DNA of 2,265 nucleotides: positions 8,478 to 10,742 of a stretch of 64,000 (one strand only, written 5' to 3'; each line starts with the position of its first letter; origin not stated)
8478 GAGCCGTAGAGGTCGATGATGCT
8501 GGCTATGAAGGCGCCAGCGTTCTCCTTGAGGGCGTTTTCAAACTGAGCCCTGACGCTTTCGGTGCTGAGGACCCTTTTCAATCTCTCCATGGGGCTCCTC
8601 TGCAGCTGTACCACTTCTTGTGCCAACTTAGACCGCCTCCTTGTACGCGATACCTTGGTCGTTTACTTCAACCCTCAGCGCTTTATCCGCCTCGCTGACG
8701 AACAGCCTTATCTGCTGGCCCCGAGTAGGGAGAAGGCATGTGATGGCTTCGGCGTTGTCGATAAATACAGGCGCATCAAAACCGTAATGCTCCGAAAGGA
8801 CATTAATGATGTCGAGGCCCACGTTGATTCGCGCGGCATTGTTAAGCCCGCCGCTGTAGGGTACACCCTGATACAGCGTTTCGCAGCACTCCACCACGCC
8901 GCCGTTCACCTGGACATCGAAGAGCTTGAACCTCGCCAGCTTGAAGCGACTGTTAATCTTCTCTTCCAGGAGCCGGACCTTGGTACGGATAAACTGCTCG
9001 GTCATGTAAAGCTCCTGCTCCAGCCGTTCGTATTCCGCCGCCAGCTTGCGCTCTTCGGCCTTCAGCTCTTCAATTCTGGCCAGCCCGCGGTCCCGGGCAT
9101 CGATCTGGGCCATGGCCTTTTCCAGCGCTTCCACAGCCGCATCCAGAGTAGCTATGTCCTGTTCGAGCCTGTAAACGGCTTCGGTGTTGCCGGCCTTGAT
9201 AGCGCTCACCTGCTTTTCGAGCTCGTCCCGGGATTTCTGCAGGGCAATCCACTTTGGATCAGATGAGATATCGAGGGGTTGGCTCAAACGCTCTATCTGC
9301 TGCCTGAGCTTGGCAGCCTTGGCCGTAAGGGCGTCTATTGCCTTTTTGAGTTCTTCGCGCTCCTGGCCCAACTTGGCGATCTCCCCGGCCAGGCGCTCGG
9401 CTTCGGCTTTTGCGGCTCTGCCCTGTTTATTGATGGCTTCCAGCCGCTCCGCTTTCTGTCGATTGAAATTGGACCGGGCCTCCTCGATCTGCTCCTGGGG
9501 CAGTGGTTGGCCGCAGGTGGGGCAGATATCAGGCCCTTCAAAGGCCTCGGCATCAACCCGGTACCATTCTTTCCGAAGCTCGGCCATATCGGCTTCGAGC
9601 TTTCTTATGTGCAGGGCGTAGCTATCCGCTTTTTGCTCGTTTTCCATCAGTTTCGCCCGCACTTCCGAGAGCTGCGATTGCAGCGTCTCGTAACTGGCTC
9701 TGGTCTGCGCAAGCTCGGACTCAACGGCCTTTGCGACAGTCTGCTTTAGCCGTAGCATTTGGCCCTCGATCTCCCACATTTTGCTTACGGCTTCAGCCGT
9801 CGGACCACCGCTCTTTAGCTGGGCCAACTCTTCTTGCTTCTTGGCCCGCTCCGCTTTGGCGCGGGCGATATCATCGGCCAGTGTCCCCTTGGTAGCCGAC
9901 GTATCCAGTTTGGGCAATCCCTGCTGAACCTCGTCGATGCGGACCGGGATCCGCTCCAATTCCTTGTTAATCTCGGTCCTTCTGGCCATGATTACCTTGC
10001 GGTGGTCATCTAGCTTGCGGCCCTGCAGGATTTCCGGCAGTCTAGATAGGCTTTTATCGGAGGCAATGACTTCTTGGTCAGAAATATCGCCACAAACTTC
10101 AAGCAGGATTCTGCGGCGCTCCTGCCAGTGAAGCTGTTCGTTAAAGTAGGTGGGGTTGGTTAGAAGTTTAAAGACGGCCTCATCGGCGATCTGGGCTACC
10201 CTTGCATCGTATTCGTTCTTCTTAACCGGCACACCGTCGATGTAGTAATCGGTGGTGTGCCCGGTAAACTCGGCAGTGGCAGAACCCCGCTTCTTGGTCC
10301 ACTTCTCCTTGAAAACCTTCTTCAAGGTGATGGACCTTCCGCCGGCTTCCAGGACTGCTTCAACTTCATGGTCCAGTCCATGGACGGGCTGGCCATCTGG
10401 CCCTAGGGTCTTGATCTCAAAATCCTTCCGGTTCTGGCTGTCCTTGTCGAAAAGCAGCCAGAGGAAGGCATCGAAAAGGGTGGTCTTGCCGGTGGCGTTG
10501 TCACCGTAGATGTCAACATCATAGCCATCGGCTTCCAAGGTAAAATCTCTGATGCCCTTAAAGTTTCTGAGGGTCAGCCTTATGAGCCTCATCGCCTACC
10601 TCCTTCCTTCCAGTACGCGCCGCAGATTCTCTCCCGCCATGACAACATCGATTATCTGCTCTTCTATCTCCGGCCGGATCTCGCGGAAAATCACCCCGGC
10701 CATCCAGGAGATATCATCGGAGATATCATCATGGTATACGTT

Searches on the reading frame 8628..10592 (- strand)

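Call 23: search_protein_families(library=phrogs, proteins=[window:8628-10592:-], max_evalue=0.00001)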
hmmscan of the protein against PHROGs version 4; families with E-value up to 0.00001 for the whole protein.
window:8628-10592:- (654 aa): 8 families
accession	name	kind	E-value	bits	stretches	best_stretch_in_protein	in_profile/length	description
phrog_77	-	DNA, RNA and nucleotide metabolism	3.1e-87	295.1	1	1-616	296-900/967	SbcC-like subunit of palindrome specific endonuclease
phrog_10445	-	unknown function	1.1e-78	265.5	1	1-258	3-260/296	-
phrog_21084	-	other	1.4e-78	265.5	1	265-642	17-394/396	recombinase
phrog_20188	-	DNA, RNA and nucleotide metabolism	5e-70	237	1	370-642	4-277/279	endonuclease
phrog_1499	-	unknown function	4.5e-30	106.2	2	1-341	3-276/427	-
phrog_25363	-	unknown function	2.5e-29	102.3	1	1-68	5-73/77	-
phrog_1272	-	tail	4e-08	32.5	1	251-504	53-279/1606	tail length tape measure protein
phrog_4747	-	unknown function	2.6e-07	31.1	1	1-73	1-63/610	-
